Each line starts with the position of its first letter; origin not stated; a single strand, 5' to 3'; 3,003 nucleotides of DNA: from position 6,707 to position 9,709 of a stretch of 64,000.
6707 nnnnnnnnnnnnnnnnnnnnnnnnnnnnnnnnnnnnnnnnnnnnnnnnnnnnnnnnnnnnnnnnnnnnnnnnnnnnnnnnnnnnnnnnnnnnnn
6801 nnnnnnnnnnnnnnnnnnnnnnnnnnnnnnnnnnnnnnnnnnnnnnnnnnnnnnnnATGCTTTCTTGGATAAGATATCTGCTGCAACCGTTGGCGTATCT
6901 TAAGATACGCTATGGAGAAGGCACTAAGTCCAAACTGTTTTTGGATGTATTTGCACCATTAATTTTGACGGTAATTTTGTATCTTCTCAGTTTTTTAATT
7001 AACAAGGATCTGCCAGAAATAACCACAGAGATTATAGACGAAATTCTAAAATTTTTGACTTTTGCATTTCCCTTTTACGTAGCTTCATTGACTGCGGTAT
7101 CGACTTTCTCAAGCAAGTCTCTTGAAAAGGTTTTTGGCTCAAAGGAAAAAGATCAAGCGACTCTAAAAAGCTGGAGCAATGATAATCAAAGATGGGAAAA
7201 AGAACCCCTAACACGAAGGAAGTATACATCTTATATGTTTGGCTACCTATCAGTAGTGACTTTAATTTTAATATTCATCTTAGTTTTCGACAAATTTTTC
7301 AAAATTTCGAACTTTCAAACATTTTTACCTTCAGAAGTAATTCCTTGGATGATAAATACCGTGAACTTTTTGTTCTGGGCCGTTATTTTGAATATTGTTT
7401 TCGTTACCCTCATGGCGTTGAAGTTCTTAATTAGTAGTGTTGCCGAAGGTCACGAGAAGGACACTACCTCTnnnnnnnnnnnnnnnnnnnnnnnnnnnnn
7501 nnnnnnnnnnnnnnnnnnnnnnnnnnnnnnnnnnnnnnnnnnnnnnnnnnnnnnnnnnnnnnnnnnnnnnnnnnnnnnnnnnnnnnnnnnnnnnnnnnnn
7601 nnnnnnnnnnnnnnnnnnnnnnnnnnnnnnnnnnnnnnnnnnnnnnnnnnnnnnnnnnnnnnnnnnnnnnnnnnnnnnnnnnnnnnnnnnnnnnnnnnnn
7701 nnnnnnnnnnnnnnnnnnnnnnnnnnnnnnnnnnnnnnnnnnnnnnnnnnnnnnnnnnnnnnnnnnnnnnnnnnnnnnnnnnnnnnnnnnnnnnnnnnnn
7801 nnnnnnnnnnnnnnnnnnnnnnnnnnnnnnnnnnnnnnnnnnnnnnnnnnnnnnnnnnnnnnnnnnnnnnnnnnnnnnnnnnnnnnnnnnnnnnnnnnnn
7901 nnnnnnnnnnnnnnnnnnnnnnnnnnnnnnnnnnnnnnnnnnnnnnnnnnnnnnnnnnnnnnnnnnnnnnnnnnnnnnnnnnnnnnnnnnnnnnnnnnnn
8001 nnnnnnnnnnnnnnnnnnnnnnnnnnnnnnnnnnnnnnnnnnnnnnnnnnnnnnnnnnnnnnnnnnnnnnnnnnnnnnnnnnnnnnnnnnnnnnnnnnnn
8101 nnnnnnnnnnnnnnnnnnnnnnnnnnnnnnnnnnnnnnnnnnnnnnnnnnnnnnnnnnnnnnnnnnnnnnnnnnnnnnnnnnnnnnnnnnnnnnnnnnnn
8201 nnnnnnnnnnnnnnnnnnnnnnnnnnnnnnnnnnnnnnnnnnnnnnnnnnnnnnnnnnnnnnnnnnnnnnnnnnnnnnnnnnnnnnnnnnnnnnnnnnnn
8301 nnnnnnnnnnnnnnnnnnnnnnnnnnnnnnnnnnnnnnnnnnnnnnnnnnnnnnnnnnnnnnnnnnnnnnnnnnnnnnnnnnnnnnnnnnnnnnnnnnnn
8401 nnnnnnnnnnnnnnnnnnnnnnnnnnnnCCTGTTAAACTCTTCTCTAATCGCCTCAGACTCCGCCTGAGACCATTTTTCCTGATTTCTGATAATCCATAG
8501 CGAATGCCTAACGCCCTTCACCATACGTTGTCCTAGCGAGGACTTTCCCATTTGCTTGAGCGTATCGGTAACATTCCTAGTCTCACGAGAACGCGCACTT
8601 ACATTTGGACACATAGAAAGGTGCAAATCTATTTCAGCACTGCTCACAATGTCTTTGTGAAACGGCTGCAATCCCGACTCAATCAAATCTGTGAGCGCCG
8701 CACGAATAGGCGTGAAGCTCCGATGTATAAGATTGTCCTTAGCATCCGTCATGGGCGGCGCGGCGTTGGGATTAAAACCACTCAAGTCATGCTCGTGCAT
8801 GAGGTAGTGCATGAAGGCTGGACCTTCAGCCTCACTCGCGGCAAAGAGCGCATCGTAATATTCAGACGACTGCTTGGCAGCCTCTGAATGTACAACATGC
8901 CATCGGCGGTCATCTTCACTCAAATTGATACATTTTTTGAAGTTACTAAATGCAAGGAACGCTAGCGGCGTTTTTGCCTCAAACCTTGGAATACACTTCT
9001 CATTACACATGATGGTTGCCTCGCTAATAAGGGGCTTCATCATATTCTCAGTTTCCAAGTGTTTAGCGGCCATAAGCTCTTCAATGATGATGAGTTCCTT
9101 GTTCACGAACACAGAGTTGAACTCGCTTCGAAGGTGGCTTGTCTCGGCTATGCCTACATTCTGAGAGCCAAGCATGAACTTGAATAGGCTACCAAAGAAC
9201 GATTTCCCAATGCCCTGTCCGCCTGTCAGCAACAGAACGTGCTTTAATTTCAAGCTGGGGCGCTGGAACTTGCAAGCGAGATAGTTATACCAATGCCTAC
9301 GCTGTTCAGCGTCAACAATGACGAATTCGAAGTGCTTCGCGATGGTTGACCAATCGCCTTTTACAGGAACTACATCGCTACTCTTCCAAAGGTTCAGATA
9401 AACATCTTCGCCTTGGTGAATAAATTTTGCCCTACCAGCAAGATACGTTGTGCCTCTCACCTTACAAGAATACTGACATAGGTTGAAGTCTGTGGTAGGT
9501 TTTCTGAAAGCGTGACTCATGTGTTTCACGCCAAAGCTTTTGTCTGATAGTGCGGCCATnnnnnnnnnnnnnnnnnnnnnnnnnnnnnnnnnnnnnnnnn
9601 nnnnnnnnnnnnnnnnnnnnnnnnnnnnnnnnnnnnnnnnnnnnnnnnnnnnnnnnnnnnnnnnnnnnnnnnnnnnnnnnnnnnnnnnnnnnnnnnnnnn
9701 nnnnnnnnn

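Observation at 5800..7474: Coupled soluble + 4-TM gene pair in the satellite cargo slot: candidate undescribed anti-phage system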

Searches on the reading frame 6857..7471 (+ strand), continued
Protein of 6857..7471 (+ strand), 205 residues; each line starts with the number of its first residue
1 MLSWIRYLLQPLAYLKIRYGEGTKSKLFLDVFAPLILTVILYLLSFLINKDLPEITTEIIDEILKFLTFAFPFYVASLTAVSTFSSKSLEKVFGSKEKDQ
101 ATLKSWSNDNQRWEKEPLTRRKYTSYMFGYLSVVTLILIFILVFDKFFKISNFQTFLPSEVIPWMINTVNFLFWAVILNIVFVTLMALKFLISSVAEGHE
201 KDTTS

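Call 67: search_protein_families(library=pfam, alignment_id=A5, max_evalue=0.00001)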
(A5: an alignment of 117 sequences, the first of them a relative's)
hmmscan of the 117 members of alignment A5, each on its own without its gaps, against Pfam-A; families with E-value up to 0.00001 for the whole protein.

A. member 1, L009:4772-5479:+ (236 aa): 1 family
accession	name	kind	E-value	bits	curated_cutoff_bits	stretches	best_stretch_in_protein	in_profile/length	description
PF06992.16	Phage_lambda_P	-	1.3e-64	217.3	26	1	44-205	2-162/162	Replication protein P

B. families by the number of members that match (of 117 scanned): 97 families (the first 25 are shown)
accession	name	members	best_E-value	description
PF00589.27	Phage_integrase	4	3.2e-31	Phage integrase family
PF00004.35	AAA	2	1.1e-24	ATPase family associated with various cellular activities (AAA)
PF01964.24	ThiC_Rad_SAM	1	1.9e-184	Radical SAM ThiC family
PF00709.27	Adenylsucc_synt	1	1.7e-177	Adenylosuccinate synthetase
PF06074.18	Portal_Mu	1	1.1e-99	Portal protein of Mu bacteriophage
PF00501.34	AMP-binding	1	8.1e-85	AMP-binding enzyme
PF19759.4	DUF6246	1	8.4e-84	Family of unknown function (DUF6246)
PF07724.20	AAA_2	1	1.1e-76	AAA domain (Cdc48 subfamily)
PF11843.13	DUF3363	1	3.9e-72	Protein of unknown function (DUF3363)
PF06992.16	Phage_lambda_P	1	1.3e-64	Replication protein P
PF05766.18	NinG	1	1.3e-62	Bacteriophage Lambda NinG protein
PF20155.4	TMP_3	1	5.7e-57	Tape measure protein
PF03389.21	MobA_MobL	1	4.3e-56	MobA/MobL family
PF23842.1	Phage_tail_terminator_3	1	6.7e-49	Phage tail termination protein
PF06048.17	DUF927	1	4.7e-48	Domain of unknown function (DUF927)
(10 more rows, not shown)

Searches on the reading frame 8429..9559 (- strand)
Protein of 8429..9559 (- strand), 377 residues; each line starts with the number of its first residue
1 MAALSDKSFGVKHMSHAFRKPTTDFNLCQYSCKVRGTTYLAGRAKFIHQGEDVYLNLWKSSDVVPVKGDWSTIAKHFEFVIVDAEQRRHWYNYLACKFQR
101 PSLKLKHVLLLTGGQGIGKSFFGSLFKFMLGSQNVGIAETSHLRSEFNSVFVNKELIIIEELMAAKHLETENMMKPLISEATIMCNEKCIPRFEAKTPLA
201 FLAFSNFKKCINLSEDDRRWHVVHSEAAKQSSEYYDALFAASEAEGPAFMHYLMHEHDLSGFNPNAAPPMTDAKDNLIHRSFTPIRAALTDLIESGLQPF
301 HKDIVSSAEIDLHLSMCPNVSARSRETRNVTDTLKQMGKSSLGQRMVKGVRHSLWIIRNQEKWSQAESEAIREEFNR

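Call 6: search_protein_families(library=pfam, proteins=[window:8429-9559:-], max_evalue=1)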
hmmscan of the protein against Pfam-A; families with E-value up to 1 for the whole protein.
window:8429-9559:- (377 aa): 4 families
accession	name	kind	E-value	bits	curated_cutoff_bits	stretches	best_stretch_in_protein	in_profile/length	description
PF19263.5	DUF5906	-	4.9e-15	56.6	27.6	1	111-219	1-114/114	Family of unknown function (DUF5906)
PF05272.17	VapE-like_dom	-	0.0017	18.3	25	1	97-240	42-186/217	Virulence-associated protein E-like domain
PF20720.3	nSTAND3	-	0.097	12.8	27.2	1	103-171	14-83/155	Novel STAND NTPase 3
PF00910.28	RNA_helicase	-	0.12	13.4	21.5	1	110-191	2-88/105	RNA helicase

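Call 9: search_protein_families(library=phrogs, proteins=[window:8429-9559:-], max_evalue=0.01)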
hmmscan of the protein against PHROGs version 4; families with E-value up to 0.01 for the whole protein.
window:8429-9559:- (377 aa): 7 families
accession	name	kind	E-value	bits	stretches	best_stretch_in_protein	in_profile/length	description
phrog_1156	-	DNA, RNA and nucleotide metabolism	3.1e-28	99.8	1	33-349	510-816/855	DNA primase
phrog_1829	-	DNA, RNA and nucleotide metabolism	6.8e-16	58.6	1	80-264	478-668/772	DNA primase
phrog_24712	-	unknown function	7.5e-10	38.3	1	72-314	438-679/801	-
phrog_9765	-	DNA, RNA and nucleotide metabolism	4.2e-08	32.6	1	83-228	603-750/939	DNA primase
phrog_4762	-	unknown function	1.8e-06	27.2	1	83-228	482-629/822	-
phrog_864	-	DNA, RNA and nucleotide metabolism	0.0003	20.3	1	105-206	364-465/1064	DNA primase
phrog_7601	-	unknown function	0.003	18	1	105-206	19-119/289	-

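Call 10: search_protein_families(library=ncbifam, proteins=[window:8429-9559:-], max_evalue=0.01)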
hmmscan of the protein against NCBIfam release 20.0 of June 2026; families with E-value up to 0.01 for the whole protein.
window:8429-9559:- (377 aa): 0 families

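Call 99: search_dna_similar(query=window:8429-9559:-, collection=phages, mode=protein, max_evalue=0.00001, max_rows=12)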
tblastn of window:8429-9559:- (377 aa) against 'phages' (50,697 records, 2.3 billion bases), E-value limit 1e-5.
Records with a match: 497; places in all: 497; records where one place covers at least 80% of the query: 42.
Best place of each record, by identity: <60% 497.
By first word of the organism name: Pseudomonas 90; Salmonella 89; Vibrio 54; Klebsiella 34; Xanthomonas 26; Proteus 21; Stenotrophomonas 17; Rhizobium 16; Aeromonas 14; Escherichia 13; and 44 more.
By host as written in the record: - 54; Pseudomonas aeruginosa 37; Salmonella enterica subsp. enterica serovar Typhimurium 24; Pseudomonas aeruginosa PAO1 23; Salmonella enterica 17; Klebsiella pneumoniae 16; Proteus mirabilis 15; Salmonella sp. 10; and 165 more.
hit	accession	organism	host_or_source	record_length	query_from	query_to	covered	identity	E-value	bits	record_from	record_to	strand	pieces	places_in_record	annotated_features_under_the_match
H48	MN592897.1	Vibrio phage MZH0603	Vibrio variabilis R-40492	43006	33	377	92%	26.7%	1e-24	111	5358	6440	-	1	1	coil containing protein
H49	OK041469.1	Achromobacter phage AXY1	Achromobacter xylosoxidans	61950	23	355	88%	26.9%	4e-21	101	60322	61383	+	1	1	putative DNA primase/polymerase protein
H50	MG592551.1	Vibrio phage 1.185.O._10N.286.49.C2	Vibrio sp.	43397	33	377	92%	25.5%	6e-21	100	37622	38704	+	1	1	coil containing protein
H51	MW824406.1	Vibrio phage PS25B.1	Vibrio crassostreae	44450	33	377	92%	25.5%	1e-20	100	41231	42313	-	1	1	hypothetical protein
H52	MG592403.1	Vibrio phage 1.021.A._10N.222.51.F9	Vibrio splendidus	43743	33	377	92%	25.4%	2e-19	96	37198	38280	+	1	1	coil containing protein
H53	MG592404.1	Vibrio phage 1.021.B._10N.222.51.F9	Vibrio splendidus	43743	33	377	92%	25.4%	2e-19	96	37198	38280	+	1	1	coil containing protein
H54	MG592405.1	Vibrio phage 1.021.C._10N.222.51.F9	Vibrio splendidus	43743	33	377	92%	25.4%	2e-19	96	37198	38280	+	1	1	coil containing protein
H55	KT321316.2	Achromobacter phage phiAxp-2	Achromobacter xylosoxidans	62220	20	364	92%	24.5%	7e-24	109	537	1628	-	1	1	hypothetical protein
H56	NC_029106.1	Achromobacter phage phiAxp-2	Achromobacter xylosoxidans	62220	20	364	92%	24.5%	7e-24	109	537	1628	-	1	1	DNA primase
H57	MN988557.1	Rhizobium phage RHph_Y52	Rhizobium phaseoli IE6794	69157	37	362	86%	25.9%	6e-17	89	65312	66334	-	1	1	DNA primase domain-containing protein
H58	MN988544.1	Rhizobium phage RHph_Y21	Rhizobium phaseoli N841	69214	37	362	86%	25.9%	6e-17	89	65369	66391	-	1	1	DNA primase domain-containing protein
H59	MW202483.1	Caudoviricetes sp.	Manatee Spring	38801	28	307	74%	29.9%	7e-29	124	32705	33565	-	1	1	virulence associated protein E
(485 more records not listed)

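Call 103: find_related_loci(query=window:8429-9559:-, collection=metagenome_contigs, flank=8000)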
Query window:8429-9559:- (377 aa) in metagenome_contigs; peptide patterns used: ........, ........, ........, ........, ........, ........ (x = any residue, [..] = any of these).
183 stretches matched a pattern; 3 encode a relative of the query (tblastn E <= 1e-3); 3 distinct loci.
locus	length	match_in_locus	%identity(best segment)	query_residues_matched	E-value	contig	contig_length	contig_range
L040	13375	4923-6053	91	1-377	0e+0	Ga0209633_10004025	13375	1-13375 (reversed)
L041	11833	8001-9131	90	1-377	0e+0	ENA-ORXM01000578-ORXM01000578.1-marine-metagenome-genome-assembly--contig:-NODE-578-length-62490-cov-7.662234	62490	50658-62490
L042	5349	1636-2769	68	1-376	0e+0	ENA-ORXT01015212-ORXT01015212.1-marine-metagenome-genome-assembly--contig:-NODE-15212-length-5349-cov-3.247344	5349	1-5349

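Call 104: find_related_loci(query=window:8429-9559:-, collection=viral_contigs, flank=8000)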
Query window:8429-9559:- (377 aa) in viral_contigs; peptide patterns used: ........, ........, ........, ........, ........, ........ (x = any residue, [..] = any of these).
7 stretches matched a pattern, but none encodes a relative of the query by tblastn (E <= 1e-3).

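Call 113: search_protein_families(library=padloc, proteins=[L042:3666-4826:-, L042:4826-5335:-, L040:7235-8056:+, L041:10374-11306:+, L041:11416-11652:-, L041:9642-10070:+, L040:6928-7182:-], max_evalue=0.001)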
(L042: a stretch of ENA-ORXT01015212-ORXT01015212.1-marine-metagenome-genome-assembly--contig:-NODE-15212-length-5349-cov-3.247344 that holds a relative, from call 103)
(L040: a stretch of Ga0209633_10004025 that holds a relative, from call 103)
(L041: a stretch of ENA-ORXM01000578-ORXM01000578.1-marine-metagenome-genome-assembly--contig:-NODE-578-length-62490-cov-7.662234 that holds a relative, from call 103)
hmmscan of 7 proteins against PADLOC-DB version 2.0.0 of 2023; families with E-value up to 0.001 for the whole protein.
L042:3666-4826:- (387 aa): 10 families
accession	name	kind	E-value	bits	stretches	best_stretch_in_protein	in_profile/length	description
PDLC03418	REase_II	-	4.1e-80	267.7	1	13-386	12-371/372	Type II restriction enzyme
PDLC03877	NsnA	-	1.3e-28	98.4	1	33-174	63-211/385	-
PDLC04027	PD-T4-2_A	-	3.4e-13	47.4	1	33-240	50-283/363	-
PDLC04154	HEC-06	-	2e-07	28.1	1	39-95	27-89/569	-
PDLC02687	Orf5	-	6.2e-07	26.5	0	39-96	21-84/543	Orf5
PDLC04151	HEC-05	-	2.8e-05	21.1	0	76-91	111-126/600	-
PDLC04157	HEC-06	-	7.8e-05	19.4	1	39-93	26-87/558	-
PDLC04150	HEC-05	-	0.00029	17.8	0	39-77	25-62/583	-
PDLC04155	HEC-06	-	0.00052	16.6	0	39-90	24-82/562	-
PDLC04153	HEC-05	-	0.00081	15.7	0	32-75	18-59/621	-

L042:4826-5335:- (170 aa): 1 family
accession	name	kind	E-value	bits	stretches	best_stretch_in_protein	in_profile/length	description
PDLC03297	MTase_II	-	3.4e-22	77.3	1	18-110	213-296/332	Type II methyltransferase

L040:7235-8056:+ (274 aa): 0 families

L041:10374-11306:+ (311 aa): 0 families

L041:11416-11652:- (79 aa): 0 families

L041:9642-10070:+ (143 aa): 0 families

L040:6928-7182:- (85 aa): 2 families
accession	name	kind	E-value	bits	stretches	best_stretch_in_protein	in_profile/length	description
PDLC02926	HTH_VI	-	0.00015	20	1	20-76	5-55/92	-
PDLC03953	RmrA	-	0.00046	17.5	1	18-76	7-59/373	-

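Call 114: search_protein_families(library=pfam, proteins=[L042:3666-4826:-, L042:4826-5335:-, L040:7235-8056:+, L041:10374-11306:+, L041:11416-11652:-, L041:9642-10070:+, L040:6928-7182:-], max_evalue=0.001)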
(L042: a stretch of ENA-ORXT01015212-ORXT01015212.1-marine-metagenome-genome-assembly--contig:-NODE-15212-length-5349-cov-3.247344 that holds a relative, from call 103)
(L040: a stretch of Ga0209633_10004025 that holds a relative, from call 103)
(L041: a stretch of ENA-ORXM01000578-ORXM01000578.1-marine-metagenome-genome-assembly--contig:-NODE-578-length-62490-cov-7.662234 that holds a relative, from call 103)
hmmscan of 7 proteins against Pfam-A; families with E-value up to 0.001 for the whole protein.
L042:3666-4826:- (387 aa): 2 families
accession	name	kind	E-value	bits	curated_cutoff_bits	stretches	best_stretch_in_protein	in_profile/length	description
PF03235.19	GmrSD_N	-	4e-21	76.5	33.2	1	36-163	12-198/199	GmrSD restriction endonuclease, N-terminal domain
PF01844.29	HNH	-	0.00011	22.7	21.4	1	354-387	14-47/47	HNH endonuclease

L042:4826-5335:- (170 aa): 1 family
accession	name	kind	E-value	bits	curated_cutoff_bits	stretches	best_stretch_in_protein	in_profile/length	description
PF13651.11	EcoRI_methylase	-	3.6e-30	105.9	26.4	1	16-166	221-345/345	Adenine-specific methyltransferase EcoRI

L040:7235-8056:+ (274 aa): 0 families

L041:10374-11306:+ (311 aa): 0 families

L041:11416-11652:- (79 aa): 0 families

L041:9642-10070:+ (143 aa): 0 families

L040:6928-7182:- (85 aa): 3 families
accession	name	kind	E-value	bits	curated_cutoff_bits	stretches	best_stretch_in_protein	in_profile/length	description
PF01381.28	HTH_3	-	1.4e-05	25.5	23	1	21-79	1-53/55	Helix-turn-helix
PF13560.12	HTH_31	-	0.00014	22.5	27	1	18-80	3-60/64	Helix-turn-helix domain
PF12844.13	HTH_19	-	0.00064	20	30.2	1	20-82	3-59/64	Helix-turn-helix domain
